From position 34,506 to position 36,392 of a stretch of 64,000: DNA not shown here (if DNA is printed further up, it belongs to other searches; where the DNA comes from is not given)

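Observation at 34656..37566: Co-directional cytochrome P450 and HemN-like radical SAM gene pair next to uvrC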

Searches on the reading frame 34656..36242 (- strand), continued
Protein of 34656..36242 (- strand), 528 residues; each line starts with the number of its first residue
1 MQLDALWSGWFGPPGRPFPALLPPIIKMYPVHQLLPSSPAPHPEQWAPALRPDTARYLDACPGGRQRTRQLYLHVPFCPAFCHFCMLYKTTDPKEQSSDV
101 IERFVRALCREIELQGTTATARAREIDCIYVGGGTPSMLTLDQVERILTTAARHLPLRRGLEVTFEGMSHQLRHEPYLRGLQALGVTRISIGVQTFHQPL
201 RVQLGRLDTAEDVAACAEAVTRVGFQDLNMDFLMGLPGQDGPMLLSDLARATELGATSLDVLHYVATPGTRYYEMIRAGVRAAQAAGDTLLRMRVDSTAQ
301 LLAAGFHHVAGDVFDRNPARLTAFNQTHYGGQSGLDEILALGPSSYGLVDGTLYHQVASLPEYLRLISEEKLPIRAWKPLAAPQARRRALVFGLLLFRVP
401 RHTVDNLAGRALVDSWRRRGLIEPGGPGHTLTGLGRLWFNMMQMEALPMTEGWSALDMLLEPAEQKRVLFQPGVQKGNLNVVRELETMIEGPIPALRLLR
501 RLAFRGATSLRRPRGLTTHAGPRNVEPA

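Call 63: fold_search(model_id=the predicted structure, library=pdb)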
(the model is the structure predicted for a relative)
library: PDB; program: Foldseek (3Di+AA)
matches with E <= 10: 1503; with E <= 0.001: 97
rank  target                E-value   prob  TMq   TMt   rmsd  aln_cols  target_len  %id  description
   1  1olt                  3.3e-23  1.00  0.59  0.71   4.0       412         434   23  Coproporphyrinogen III oxidase (HemN) from Escherichia coli is a Radical SAM enzyme. (released 2003-12-04)
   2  8asw_C                6.0e-07  1.00  0.34  0.34  13.1       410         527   14  Cryo-EM structure of yeast Elp123 in complex with alanine tRNA (released 2022-12-07)
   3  4wcx_A                7.5e-07  1.00  0.36  0.41  18.4       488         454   12  Crystal structure of HydG: A maturase of the [FeFe]-hydrogenase (released 2015-02-04)
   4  9a6d_A                1.3e-06  1.00  0.30  0.35   9.5       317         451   13  Integrative model of MTAB-YVFG by crosslinking MS and deep learning (released 2024-09-18)
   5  8vcw                  1.4e-06  1.00  0.28  0.44   8.0       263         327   15  X-Ray Crystal Structure of the biotin synthase from B. obeum (released 2024-01-24)
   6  9ccb                  1.5e-06  1.00  0.29  0.36   4.4       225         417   17  X-ray crystal structure of methyl-coenzyme M reductase glutamine methylase (MgmA) from Methanothermobacter marburgensis  (released 2025-01-01)
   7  6qk7_C                1.5e-06  1.00  0.32  0.37   6.5       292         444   14  Elongator catalytic subcomplex Elp123 lobe (released 2019-07-17)
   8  8asv_C                1.8e-06  1.00  0.31  0.35   6.8       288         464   17  Cryo-EM structure of yeast Elongator complex (released 2022-12-07)
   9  6ia6                  2.3e-06  1.00  0.31  0.40   7.0       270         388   16  Crystal structure of the bacterial Dehalococcoides mccartyi Elp3 with desulfo-CoA (released 2019-02-20)
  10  8vdw_A                2.4e-06  1.00  0.28  0.43   6.2       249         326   14  X-Ray Crystal Structure of the biotin synthase from V. parvula (released 2024-01-24)
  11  8ptx_C                2.7e-06  1.00  0.31  0.31   7.6       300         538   15  Cryo-EM structure of human Elp123 in complex with tRNA, acetyl-CoA, 5'-deoxyadenosine and methionine (released 2024-04-17)
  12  5l7j                  3.2e-06  1.00  0.33  0.42  15.3       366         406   14  Crystal Structure of Elp3 from Dehalococcoides mccartyi (released 2016-08-03)
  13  6iad                  3.4e-06  1.00  0.30  0.36   6.4       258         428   14  Apo crystal structure of archaeal Methanocaldococcus infernus Elp3 (del1-54) (released 2019-02-20)
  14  6fd2_B                3.4e-06  1.00  0.28  0.32   5.9       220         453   17  Radical SAM 1,2-diol dehydratase AprD4 in complex with its substrate paromamine (released 2018-01-17)
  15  8pty_C                3.8e-06  1.00  0.32  0.38   6.9       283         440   16  Cryo-EM structure of human Elp123 in complex with 5'-deoxyadenosine and methionine (released 2024-04-17)
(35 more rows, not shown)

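Call 64: search_protein_families(library=ncbifam, proteins=[L004:4251-5498:+, L004:5495-6514:+, L004:8121-9350:+, L004:9347-10321:+, L004:10363-10962:+, L004:10959-12056:+, L004:12053-13102:+, L001:9599-11020:+, L001:7136-7789:+, L001:4296-5294:+], max_evalue=0.00001)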
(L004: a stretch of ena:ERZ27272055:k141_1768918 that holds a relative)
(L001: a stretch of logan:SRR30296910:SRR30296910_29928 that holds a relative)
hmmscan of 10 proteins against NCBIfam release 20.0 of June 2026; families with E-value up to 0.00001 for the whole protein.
L004:4251-5498:+ (415 aa): 20 families
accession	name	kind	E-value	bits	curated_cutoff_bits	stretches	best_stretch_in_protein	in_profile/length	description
TIGR03150.1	fabF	equivalog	2.1e-82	277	493.75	2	148-398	150-407/407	beta-ketoacyl-ACP synthase II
NF005589.0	PRK07314.1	subfamily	1.1e-77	261.5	387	1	137-400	142-412/413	beta-ketoacyl-ACP synthase II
NF004970.0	PRK06333.1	subfamily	4.9e-69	233.2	525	1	153-400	167-422/424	beta-ketoacyl-ACP synthase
NF058662.1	cispenta_AmcF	equivalog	1.7e-58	198.4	325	1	33-398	2-368/369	cispentacin biosynthesis acyltransferase subunit AmcF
NF006274.0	PRK08439.1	equivalog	2e-58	198.1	621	1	157-399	160-405/406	beta-ketoacyl-ACP synthase II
NF006618.0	PRK09185.1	subfamily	2e-56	191.8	407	1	138-398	140-391/394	beta-ketoacyl-ACP synthase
NF005076.0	PRK06501.1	equivalog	4.9e-56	190.4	629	1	138-397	154-420/425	beta-ketoacyl-ACP synthase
NF005490.0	PRK07103.1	equivalog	1.2e-52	179.3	445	1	149-399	159-412/414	polyketide beta-ketoacyl:acyl carrier protein synthase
NF005916.1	PRK07910.1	equivalog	4.1e-51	174.2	560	1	157-399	169-417/418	KasA/KasB family beta-ketoacyl-ACP synthase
NF006434.0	PRK08722.1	equivalog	7.4e-51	173.3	759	1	205-399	217-413/414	beta-ketoacyl-ACP synthase II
NF004618.0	PRK05952.1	equivalog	5.6e-49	167.1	455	1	156-399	144-382/384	beta-ketoacyl-ACP synthase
NF006587.0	PRK09116.1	equivalog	6.4e-49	166.8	470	1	150-400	155-407/408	beta-ketoacyl-ACP synthase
NF005935.0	PRK07967.1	equivalog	3.7e-40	138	630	1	153-400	156-404/406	beta-ketoacyl-ACP synthase I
NF045894.1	PKS_plus_SDR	equivalog_domain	9.3e-27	93.1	1740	1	154-367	168-386/1515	type I polyketide synthase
NF040607.1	mycolic_Pks13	equivalog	2.3e-25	88.3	2100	1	154-368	266-486/1680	polyketide synthase Pks13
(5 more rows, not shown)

L004:5495-6514:+ (339 aa): 1 family
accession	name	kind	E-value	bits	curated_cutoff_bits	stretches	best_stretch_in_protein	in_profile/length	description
TIGR03150.1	fabF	equivalog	2.7e-06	26.3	493.75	1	52-174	67-189/407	beta-ketoacyl-ACP synthase II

L004:8121-9350:+ (409 aa): 45 families (the best 25 are shown)
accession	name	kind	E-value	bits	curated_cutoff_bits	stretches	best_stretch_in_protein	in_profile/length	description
NF005313.0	PRK06847.1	subfamily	7.3e-42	143.7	372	1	19-333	5-318/375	hypothetical protein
NF005243.0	PRK06753.1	equivalog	3.9e-36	124.7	365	1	20-331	2-304/374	hypothetical protein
NF033623.1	urate_HpxO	equivalog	2.3e-31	109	500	1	21-334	2-313/381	FAD-dependent urate hydroxylase HpxO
TIGR01988.1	Ubi-OHases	subfamily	1.5e-27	96.5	224.65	1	21-391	2-372/387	ubiquinone biosynthesis hydroxylase, UbiH/UbiF/VisC/COQ6 family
NF004834.1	PRK06185.1-3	subfamily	1.2e-23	83.7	500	1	17-359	6-344/420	FAD-dependent oxidoreductase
NF006092.0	PRK08244.1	equivalog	3.7e-23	81.9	644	1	17-355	1-327/494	monooxygenase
NF004835.0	PRK06185.1-4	equivalog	1e-21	77.2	601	1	15-360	7-348/411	FAD-dependent oxidoreductase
NF004833.1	PRK06185.1-1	subfamily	6.1e-21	74.6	488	1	19-342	3-326/403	FAD-dependent oxidoreductase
NF006021.0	PRK08163.1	equivalog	1.3e-20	73.8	459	2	18-189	5-174/398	3-hydroxybenzoate 6-monooxygenase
NF005720.0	PRK07538.1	subfamily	9.8e-20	70.8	400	2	19-186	3-171/418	hypothetical protein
NF005452.0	PRK07045.1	equivalog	6.5e-19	68.1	397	1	21-332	8-320/388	putative monooxygenase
NF006091.0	PRK08243.1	subfamily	3.7e-18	65.5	351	1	17-407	1-388/393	4-hydroxybenzoate 3-monooxygenase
NF005761.0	PRK07588.1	equivalog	3.6e-17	62.4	454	1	21-363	3-347/392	FAD-binding domain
NF005062.0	PRK06475.1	equivalog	3.6e-17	62.3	524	1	18-193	3-179/401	FAD-binding protein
TIGR01984.1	UbiH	equivalog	1.4e-16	60.3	392.2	1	21-357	2-337/382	2-octaprenyl-6-methoxyphenyl hydroxylase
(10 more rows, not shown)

L004:9347-10321:+ (324 aa): 7 families
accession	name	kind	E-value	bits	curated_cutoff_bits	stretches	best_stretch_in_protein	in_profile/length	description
TIGR02235.1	menA_cyano-plnt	equivalog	7.9e-11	41.8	225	1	117-281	83-250/285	2-carboxy-1,4-naphthoquinone phytyltransferase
NF004750.0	PRK06080.1-2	equivalog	1e-10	41.5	346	1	74-307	56-291/301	1,4-dihydroxy-2-naphthoate polyprenyltransferase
NF004751.0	PRK06080.1-3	equivalog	3.1e-10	40.1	264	1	89-284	69-264/296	1,4-dihydroxy-2-naphthoate polyprenyltransferase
TIGR01476.1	chlor_syn_BchG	subfamily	5.5e-09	35.9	212.3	1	99-305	68-274/283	(bacterio)chlorophyll synthase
NF004749.0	PRK06080.1-1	equivalog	1.3e-07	31.1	277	1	161-285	152-277/311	1,4-dihydroxy-2-naphthoate polyprenyltransferase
TIGR01475.1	ubiA_other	subfamily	2.3e-07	30.5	180.8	1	103-312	73-279/282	UbiA-like polyprenyltransferase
TIGR00751.1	menA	equivalog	4.9e-07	29.5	102.15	1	61-284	30-256/284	1,4-dihydroxy-2-naphthoate octaprenyltransferase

L004:10363-10962:+ (199 aa): 1 family
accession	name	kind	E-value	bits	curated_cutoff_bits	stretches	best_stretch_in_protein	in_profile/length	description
TIGR02118.1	TIGR02118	subfamily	4.9e-08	33.5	30.5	0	115-168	14-72/103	EthD family reductase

L004:10959-12056:+ (365 aa): 4 families
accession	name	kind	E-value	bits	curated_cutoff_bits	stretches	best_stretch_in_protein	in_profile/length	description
NF052579.1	BetMthstMoxSdmAMthl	equivalog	3.7e-15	55.7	600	1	16-89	18-91/351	4beta-methylsterol monooxygenase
TIGR02378.1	nirD_assim_sml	equivalog_domain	9.1e-09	35.4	74.65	1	16-115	2-103/105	nitrite reductase small subunit NirD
NF041683.1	ant_diox_AndAb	equivalog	3.3e-08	33.6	150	1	16-102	2-82/100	anthranilate 1,2-dioxygenase ferredoxin subunit AndAb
TIGR02377.1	MocE_fam_FeS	subfamily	5.5e-06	26.3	136.15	0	26-85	12-71/101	MocE family 2Fe-2S type ferredoxin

L004:12053-13102:+ (349 aa): 0 families

L001:9599-11020:+ (473 aa): 4 families
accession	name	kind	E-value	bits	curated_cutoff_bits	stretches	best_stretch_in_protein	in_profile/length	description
NF004833.1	PRK06185.1-1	subfamily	4.4e-10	38.9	488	1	145-366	117-316/403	FAD-dependent oxidoreductase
NF004834.1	PRK06185.1-3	subfamily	1.5e-08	33.9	500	1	139-367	115-321/420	FAD-dependent oxidoreductase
NF005566.0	PRK07236.1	subfamily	1.9e-06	27.1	333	0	11-44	5-38/386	hypothetical protein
NF049967.1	QhpG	equivalog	2.5e-06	26.7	240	0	331-363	252-284/423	flavin-dependent monooxygenase QhpG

L001:7136-7789:+ (217 aa): 0 families

L001:4296-5294:+ (332 aa): 11 families
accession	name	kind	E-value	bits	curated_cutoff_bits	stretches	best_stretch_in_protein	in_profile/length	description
TIGR03150.1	fabF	equivalog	1.5e-25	89.8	493.75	2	35-174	53-189/407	beta-ketoacyl-ACP synthase II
NF005589.0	PRK07314.1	subfamily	2.5e-24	85.8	387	2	36-174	57-192/413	beta-ketoacyl-ACP synthase II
NF006274.0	PRK08439.1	equivalog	9.9e-19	67.4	621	1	36-174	55-190/406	beta-ketoacyl-ACP synthase II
NF004970.0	PRK06333.1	subfamily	2.2e-15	56.4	525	1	35-174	64-201/424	beta-ketoacyl-ACP synthase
NF006434.0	PRK08722.1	equivalog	4.2e-14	52.2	759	1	56-174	77-192/414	beta-ketoacyl-ACP synthase II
NF005935.0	PRK07967.1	equivalog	5.4e-11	42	630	1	35-189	53-205/406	beta-ketoacyl-ACP synthase I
NF058662.1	cispenta_AmcF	equivalog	7.8e-11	41.6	325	1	44-220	52-218/369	cispentacin biosynthesis acyltransferase subunit AmcF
NF004618.0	PRK05952.1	equivalog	7.3e-10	38.3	455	0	192-230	209-247/384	beta-ketoacyl-ACP synthase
NF006587.0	PRK09116.1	equivalog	8e-10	38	470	0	35-182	55-200/408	beta-ketoacyl-ACP synthase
NF005076.0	PRK06501.1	equivalog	6.5e-07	28.6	629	0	123-174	152-203/425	beta-ketoacyl-ACP synthase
NF058659.1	cispenta_AmcG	equivalog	7.5e-06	25.7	80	0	48-177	22-145/157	cispentacin moiety biosynthesis protein AmcG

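Call 66: search_protein_families(library=pfam, proteins=[P0243, P0270, P0277, P0283, P0318, P0339, P0348, P0352, P0358, P0366], max_evalue=0.00001)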
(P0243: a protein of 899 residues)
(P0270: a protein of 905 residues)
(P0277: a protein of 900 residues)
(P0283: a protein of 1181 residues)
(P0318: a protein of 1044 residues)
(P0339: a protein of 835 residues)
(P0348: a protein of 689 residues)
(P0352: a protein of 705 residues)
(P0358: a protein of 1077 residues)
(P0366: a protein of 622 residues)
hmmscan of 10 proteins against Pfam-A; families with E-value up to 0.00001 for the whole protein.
P0243 (899 aa): 2 families
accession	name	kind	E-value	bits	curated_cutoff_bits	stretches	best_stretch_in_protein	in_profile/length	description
PF04055.27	Radical_SAM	-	4e-15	56.8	29.5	1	65-242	1-162/166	Radical SAM superfamily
PF00494.24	SQS_PSY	-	6.3e-06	26.5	26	1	668-785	121-240/263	Squalene/phytoene synthase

P0270 (905 aa): 1 family
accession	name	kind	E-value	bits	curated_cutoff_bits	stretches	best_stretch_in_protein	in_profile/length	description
PF04055.27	Radical_SAM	-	1.2e-42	146.4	29.5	2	501-673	2-164/166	Radical SAM superfamily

P0277 (900 aa): 1 family
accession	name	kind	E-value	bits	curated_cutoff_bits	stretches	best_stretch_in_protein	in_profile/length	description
PF04055.27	Radical_SAM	-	8.8e-40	137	29.5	2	52-219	1-160/166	Radical SAM superfamily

P0283 (1181 aa): 2 families
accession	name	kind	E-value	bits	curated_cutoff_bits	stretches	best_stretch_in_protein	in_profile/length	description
PF04055.27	Radical_SAM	-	3.3e-51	174.2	29.5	3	553-725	3-163/166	Radical SAM superfamily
PF06969.22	HemN_C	-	7.3e-06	26.4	24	0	383-429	12-58/67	HemN C-terminal domain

P0318 (1044 aa): 2 families
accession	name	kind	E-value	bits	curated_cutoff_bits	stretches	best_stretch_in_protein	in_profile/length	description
PF04055.27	Radical_SAM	-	1.6e-30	106.9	29.5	2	529-698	4-164/166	Radical SAM superfamily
PF06969.22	HemN_C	-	1.9e-06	28.2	24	0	854-893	18-57/67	HemN C-terminal domain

P0339 (835 aa): 2 families
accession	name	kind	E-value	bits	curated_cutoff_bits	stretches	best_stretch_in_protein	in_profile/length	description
PF04055.27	Radical_SAM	-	1.4e-26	94.1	29.5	1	450-621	2-164/166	Radical SAM superfamily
PF06969.22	HemN_C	-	1.2e-07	32.1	24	1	750-804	3-58/67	HemN C-terminal domain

P0348 (689 aa): 2 families
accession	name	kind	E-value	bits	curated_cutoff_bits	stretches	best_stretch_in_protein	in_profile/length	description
PF04055.27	Radical_SAM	-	5.9e-24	85.5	29.5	1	273-457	1-165/166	Radical SAM superfamily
PF06969.22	HemN_C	-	4.7e-11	43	24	1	585-648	2-65/67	HemN C-terminal domain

P0352 (705 aa): 3 families
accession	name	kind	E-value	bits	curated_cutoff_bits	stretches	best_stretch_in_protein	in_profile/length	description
PF06228.19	ChuX_HutX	-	1.2e-28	100.1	25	1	478-612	2-134/134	Haem utilisation ChuX/HutX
PF04055.27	Radical_SAM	-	1.4e-17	64.8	29.5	1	63-236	1-165/166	Radical SAM superfamily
PF05171.18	HemS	-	7.5e-06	26.3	24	0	482-600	2-119/128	Haemin-degrading HemS.ChuX domain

P0358 (1077 aa): 4 families
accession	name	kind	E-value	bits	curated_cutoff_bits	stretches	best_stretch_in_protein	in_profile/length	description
PF00501.34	AMP-binding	-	2.5e-71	240.9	29.9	1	41-408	3-384/384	AMP-binding enzyme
PF04055.27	Radical_SAM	-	6e-21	75.8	29.5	1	668-863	1-164/166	Radical SAM superfamily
PF13193.12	AMP-binding_C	-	9.4e-17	62.2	24.5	1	471-545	1-76/76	AMP-binding enzyme C-terminal domain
PF06969.22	HemN_C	-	3e-09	37.3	24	1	993-1056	1-65/67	HemN C-terminal domain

P0366 (622 aa): 3 families
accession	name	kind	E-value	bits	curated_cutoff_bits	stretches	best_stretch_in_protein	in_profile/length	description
PF06228.19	ChuX_HutX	-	4.3e-39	133.9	25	1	475-612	1-134/134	Haem utilisation ChuX/HutX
PF04055.27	Radical_SAM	-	3.7e-20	73.2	29.5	1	58-224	1-158/166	Radical SAM superfamily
PF05171.18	HemS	-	4.6e-09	36.7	24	1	479-604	1-116/128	Haemin-degrading HemS.ChuX domain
